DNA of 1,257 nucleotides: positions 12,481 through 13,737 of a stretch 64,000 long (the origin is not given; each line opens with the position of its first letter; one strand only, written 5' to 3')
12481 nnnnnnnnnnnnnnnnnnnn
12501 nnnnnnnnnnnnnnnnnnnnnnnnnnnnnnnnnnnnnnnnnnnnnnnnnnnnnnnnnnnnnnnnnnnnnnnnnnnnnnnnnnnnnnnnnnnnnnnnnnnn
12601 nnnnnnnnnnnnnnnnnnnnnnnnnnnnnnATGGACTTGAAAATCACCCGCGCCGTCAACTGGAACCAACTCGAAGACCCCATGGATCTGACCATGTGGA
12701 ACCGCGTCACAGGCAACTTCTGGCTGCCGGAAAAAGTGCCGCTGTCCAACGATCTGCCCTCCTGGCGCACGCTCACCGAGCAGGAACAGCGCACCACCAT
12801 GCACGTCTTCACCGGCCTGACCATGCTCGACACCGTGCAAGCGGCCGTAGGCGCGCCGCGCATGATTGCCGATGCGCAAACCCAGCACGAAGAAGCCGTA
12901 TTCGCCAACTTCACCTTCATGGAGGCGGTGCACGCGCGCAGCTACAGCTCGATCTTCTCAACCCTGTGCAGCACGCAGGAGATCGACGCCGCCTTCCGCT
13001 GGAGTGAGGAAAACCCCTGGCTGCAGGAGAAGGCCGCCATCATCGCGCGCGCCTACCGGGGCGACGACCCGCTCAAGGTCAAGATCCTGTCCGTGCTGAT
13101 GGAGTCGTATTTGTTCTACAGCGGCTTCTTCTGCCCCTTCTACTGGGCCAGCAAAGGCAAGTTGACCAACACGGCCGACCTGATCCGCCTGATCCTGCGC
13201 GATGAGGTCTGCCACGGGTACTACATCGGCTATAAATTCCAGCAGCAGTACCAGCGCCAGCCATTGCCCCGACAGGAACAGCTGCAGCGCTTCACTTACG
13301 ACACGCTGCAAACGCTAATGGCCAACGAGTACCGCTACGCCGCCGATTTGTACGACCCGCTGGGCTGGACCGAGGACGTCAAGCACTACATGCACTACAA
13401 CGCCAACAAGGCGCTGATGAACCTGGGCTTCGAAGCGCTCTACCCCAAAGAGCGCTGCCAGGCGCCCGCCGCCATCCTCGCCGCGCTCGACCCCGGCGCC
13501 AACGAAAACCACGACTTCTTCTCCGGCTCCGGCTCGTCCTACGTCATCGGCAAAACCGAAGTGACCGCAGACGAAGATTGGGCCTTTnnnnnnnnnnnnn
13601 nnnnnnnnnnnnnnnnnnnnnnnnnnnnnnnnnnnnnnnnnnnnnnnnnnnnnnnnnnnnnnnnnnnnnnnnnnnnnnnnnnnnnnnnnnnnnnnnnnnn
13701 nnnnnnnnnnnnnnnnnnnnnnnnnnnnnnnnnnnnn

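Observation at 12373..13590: Orphan class Ib ribonucleotide reductase beta subunit (nrdF) without nrdE/nrdI/nrdH, preceded by two perfect palindromes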

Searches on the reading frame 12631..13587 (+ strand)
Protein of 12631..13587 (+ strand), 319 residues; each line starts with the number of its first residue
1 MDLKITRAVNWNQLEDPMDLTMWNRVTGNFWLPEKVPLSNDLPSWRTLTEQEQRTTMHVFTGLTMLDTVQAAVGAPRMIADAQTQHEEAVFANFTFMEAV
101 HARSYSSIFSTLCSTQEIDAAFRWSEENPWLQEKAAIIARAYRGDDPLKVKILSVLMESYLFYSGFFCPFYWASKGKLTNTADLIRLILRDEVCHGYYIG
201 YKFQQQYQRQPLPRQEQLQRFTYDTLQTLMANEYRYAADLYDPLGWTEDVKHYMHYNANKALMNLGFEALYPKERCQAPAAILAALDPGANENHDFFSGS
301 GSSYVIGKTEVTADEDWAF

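Call 5: search_protein_families(library=ncbifam, proteins=[window:12631-13587:+], max_evalue=0.001)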
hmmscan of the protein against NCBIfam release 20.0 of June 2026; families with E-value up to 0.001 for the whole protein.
window:12631-13587:+ (319 aa): 12 families
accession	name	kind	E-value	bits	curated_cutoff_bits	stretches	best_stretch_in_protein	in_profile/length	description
NF007182.0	PRK09614.1-1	subfamily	6.5e-158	525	471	1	5-319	10-324/324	ribonucleotide-diphosphate reductase subunit beta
NF010572.0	PRK13965.1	subfamily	1e-145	485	486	1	6-319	24-337/337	class 1b ribonucleoside-diphosphate reductase subunit beta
NF010573.0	PRK13966.1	equivalog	1.8e-143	477.4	661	1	7-319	12-324/324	ribonucleotide-diphosphate reductase subunit beta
NF010574.0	PRK13967.1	equivalog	2.5e-139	463.9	687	1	7-319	10-322/322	ribonucleotide-diphosphate reductase subunit beta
TIGR04171.1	RNR_1b_NrdF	exception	7.5e-134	445.9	355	1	7-319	2-316/316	class 1b ribonucleoside-diphosphate reductase subunit beta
NF007185.0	PRK09614.1-4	equivalog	4.1e-110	368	525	1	7-318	6-316/320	ribonucleotide-diphosphate reductase subunit beta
NF007183.0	PRK09614.1-2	subfamily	1.8e-99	332.8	320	1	4-316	4-322/327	ribonucleotide-diphosphate reductase subunit beta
NF007184.0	PRK09614.1-3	equivalog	1.8e-41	142.6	310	1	8-308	32-340/346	ribonucleotide-diphosphate reductase subunit beta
NF007186.0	PRK09614.1-5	equivalog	2.7e-24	85.8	237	1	14-318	17-323/328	ribonucleotide-diphosphate reductase subunit beta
NF006576.0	PRK09101.1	equivalog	4.5e-14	52.1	346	2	29-115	47-133/376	class Ia ribonucleoside-diphosphate reductase subunit beta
NF005550.0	PRK07209.1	equivalog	1.9e-13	50.1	309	1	154-277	224-350/383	ribonucleotide-diphosphate reductase subunit beta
NF006199.0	PRK08326.1-2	equivalog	0.00015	20.9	286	1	16-118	28-132/324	R2-like ligand-binding oxidase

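Call 6: search_protein_families(library=pfam, proteins=[window:12631-13587:+], max_evalue=0.001)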
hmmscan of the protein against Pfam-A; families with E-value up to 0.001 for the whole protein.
window:12631-13587:+ (319 aa): 1 family
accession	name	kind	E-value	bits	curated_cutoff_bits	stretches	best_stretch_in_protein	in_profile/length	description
PF00268.27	Ribonuc_red_sm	-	9.5e-90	301.2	33.6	1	9-274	2-277/281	Ribonucleotide reductase, small chain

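Call 8: search_dna_similar(query=window:12631-13587:+, collection=plasmids, mode=protein, max_rows=15)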
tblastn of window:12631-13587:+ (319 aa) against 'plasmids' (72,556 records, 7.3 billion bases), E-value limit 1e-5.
Records with a match: 1374; places in all: 1607; records where one place covers at least 80% of the query: 512.
Best place of each record, by identity: 60-80% 93; <60% 1281.
By first word of the organism name: Klebsiella 347; Escherichia 166; Acinetobacter 133; Lactiplantibacillus 115; Enterobacter 90; Bacillus 72; Salmonella 53; Borrelia 43; Enterococcus 35; Lactococcus 31; and 72 more.
By predicted mobility (MOB-suite, as given by PLSDB): non-mobilizable 1008; mobilizable 287; conjugative 79.
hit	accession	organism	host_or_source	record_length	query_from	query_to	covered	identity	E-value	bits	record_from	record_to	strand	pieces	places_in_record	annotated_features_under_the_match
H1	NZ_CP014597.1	Salipiger sp. CCB-MM3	mangrove soil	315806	2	319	100%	64.6%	4e-130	415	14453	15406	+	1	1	nrdF: class 1b ribonucleoside-diphosphate reductase subunit beta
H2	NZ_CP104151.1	Sinorhizobium medicae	Trigonella foenum-graecum,cell culture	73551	6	319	98%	65.3%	9e-136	431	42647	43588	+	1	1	nrdF: class 1b ribonucleoside-diphosphate reductase subunit beta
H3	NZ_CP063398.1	Rhizobium sp. SL42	Amphicarpaea bracteata,Whole ...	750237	7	319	98%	65.5%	2e-135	430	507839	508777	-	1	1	nrdF: class 1b ribonucleoside-diphosphate reductase subunit beta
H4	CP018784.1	Curtobacterium pusillum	Zea mays,cell culture,root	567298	5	317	98%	64.9%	1e-132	423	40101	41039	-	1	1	record has no annotation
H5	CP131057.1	Hyphomicrobiales bacterium UR115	tomato,bacteria,rhizosphere soil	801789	1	319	100%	63.6%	1e-126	405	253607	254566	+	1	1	none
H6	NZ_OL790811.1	Proteus mirabilis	-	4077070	3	319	99%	63.7%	5e-135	429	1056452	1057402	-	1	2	none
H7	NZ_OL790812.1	Proteus mirabilis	-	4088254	3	319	99%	63.7%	5e-135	429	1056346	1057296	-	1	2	none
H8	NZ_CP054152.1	Agrobacterium vaccinii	Blueberry,pure bacterial culture,Tumor ...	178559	6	319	98%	64.0%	1e-134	428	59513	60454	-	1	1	nrdF: class 1b ribonucleoside-diphosphate reductase subunit beta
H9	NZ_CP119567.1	Pararhizobium qamdonense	cell culture,soil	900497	6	319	98%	64.0%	2e-134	427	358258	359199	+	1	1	nrdF: class 1b ribonucleoside-diphosphate reductase subunit beta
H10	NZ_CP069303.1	Shinella sp. PSBB067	monoisolate,Minnesota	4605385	7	319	98%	64.2%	6e-133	423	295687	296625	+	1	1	none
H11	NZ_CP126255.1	Curtobacterium sp. MCSS17_016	-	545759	5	317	98%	64.2%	1e-131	420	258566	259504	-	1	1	nrdF: class 1b ribonucleoside-diphosphate reductase subunit beta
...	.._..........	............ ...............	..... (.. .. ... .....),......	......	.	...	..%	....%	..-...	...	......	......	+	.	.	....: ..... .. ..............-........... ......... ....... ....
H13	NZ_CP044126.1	Rhizobium sp. BG4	Prosopis cineraria,pure bacterial ...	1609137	7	319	98%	63.9%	1e-133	426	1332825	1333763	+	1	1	record has no annotation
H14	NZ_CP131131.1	Shinella zoogloeoides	isolate,Activated charcoal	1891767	7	319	98%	63.9%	2e-133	425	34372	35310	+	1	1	none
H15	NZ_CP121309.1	Ensifer adhaerens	bacterial colony,soil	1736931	7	319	98%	63.9%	1e-132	422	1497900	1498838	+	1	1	none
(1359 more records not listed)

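Call 10: find_encoding_contigs(protein=window:12631-13587:+, flank=10000, max_places=10)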
Protein window:12631-13587:+ (319 aa): no gene with exactly this product is on record in the collection.

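Call 11: find_related_loci(query=window:12631-13587:+, collection=genome_contigs, flank=10000)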
Query window:12631-13587:+ (319 aa) in genome_contigs; peptide patterns used: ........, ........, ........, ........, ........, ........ (x = any residue, [..] = any of these).
139 stretches matched a pattern; 117 encode a relative of the query (tblastn E <= 1e-3); the best 80 are kept; 80 distinct loci.
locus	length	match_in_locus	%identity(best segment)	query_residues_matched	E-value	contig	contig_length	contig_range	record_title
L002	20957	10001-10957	98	1-319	0e+0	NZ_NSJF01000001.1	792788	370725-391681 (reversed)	Vandammella animalimorsus strain NML 03-0146 03-0146_1, whole genome shotgun sequence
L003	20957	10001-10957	98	1-319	0e+0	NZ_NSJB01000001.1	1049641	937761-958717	Vandammella animalimorsus strain NML 00-0135 00-0135_1, whole genome shotgun sequence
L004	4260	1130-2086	96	1-319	0e+0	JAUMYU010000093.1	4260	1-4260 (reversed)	MAG: Comamonadaceae bacterium isolate S17M_Sa_44_sub NODE_5999_length_4260_cov_15.845660, whole genome shotgun sequence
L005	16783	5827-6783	97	1-319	0e+0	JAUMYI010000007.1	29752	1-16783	MAG: Comamonadaceae bacterium isolate S17M_Sa_16 NODE_791_length_29752_cov_13.143213, whole genome shotgun sequence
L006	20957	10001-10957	84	1-319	0e+0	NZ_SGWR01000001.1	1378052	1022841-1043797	Corticibacter populi strain DSM 105136 Ga0310547_11, whole genome shotgun sequence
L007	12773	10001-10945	81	5-319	6e-180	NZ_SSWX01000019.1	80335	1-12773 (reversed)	Lampropedia aestuarii strain YIM MLB12 Scaffold19, whole genome shotgun sequence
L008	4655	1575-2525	67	4-319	3e-149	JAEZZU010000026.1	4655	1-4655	MAG: Proteobacteria bacterium isolate OH_PFB_59 k127_897978, whole genome shotgun sequence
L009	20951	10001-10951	67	4-319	2e-146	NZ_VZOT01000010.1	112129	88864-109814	Comamonas kerstersii strain CCUG 15333 contig_0000010, whole genome shotgun sequence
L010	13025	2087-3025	67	7-319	1e-145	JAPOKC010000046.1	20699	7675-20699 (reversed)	MAG: Mycobacteriaceae bacterium isolate bin79 NODE_46_length_20699_cov_7.433954, whole genome shotgun sequence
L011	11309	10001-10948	67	5-319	5e-145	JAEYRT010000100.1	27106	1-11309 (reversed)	MAG: Proteobacteria bacterium isolate OH_CBB_70 k127_739312, whole genome shotgun sequence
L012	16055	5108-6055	66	5-319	2e-144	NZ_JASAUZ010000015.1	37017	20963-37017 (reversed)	Comamonas halotolerans strain NoAH 22, whole genome shotgun sequence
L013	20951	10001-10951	65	3-319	1e-143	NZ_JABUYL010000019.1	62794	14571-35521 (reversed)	Proteus sp. FME41 NODE_37_length_62794_cov_258.45, whole genome shotgun sequence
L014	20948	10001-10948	66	5-319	6e-144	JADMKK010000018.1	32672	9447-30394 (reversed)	MAG: Comamonas sp. isolate NTP6 NODE_190_length_32672_cov_10.192936, whole genome shotgun sequence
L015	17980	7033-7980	66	5-319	1e-143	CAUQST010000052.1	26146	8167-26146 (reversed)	MAG TPA_asm: uncultured Comamonas sp. isolate ERR9968785_bin.27_MetaWRAP_v1.3_MAG genome assembly, contig: ERZ21615841.1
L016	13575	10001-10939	65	7-319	2e-143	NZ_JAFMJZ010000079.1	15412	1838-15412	MAG: Mycolicibacterium sp. isolate DEBay_Sum019D_L_G_96 NODE_3710_length_15412_cov_6.624536, whole genome shotgun sequen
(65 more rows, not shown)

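Call 23: find_homologous_proteins(query=L009:7862-9979:+, max_evalue=1e-100)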
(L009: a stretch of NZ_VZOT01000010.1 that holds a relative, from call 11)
Query L009:7862-9979:+ (706 aa): 8000 proteins with E <= 1e-100 among 8000 candidates; the best 120 are listed.
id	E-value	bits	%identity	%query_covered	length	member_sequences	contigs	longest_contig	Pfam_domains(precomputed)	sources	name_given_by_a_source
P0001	0.0e+0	1599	99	100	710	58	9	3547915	PF08343.16,PF02867.21,PF00317.27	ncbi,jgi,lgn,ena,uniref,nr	ncbi:ribonucleotide-diphosphate reductase [Comamonas kerstersii]|uniref:Ribonucleoside-diphosphate r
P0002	0.0e+0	1597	99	100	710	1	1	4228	PF08343.16,PF02867.21,PF00317.27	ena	-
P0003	0.0e+0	1596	99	100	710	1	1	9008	PF08343.16,PF02867.21,PF00317.27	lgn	-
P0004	0.0e+0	1596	99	100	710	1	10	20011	PF08343.16,PF02867.21,PF00317.27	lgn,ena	-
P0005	0.0e+0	1595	99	100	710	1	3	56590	PF08343.16,PF02867.21,PF00317.27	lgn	-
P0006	0.0e+0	1595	99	100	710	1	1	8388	PF08343.16,PF02867.21,PF00317.27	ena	-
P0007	0.0e+0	1595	99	100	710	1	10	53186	PF08343.16,PF02867.21,PF00317.27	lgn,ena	-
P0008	0.0e+0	1594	99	100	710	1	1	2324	PF08343.16,PF02867.21,PF00317.27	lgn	-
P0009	0.0e+0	1590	99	100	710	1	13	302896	PF08343.16,PF02867.21,PF00317.27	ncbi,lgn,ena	-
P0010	0.0e+0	1590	99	100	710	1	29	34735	PF08343.16,PF02867.21,PF00317.27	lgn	-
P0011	0.0e+0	1589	99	100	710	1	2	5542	PF08343.16,PF02867.21,PF00317.27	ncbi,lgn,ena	-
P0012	0.0e+0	1588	99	100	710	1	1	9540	PF08343.16,PF02867.21,PF00317.27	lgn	-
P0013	0.0e+0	1588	99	100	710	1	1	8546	PF08343.16,PF02867.21,PF00317.27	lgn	-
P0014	0.0e+0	1587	99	100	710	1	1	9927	PF08343.16,PF02867.21,PF00317.27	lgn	-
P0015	0.0e+0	1580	98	100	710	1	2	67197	PF08343.16,PF02867.21,PF00317.27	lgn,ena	-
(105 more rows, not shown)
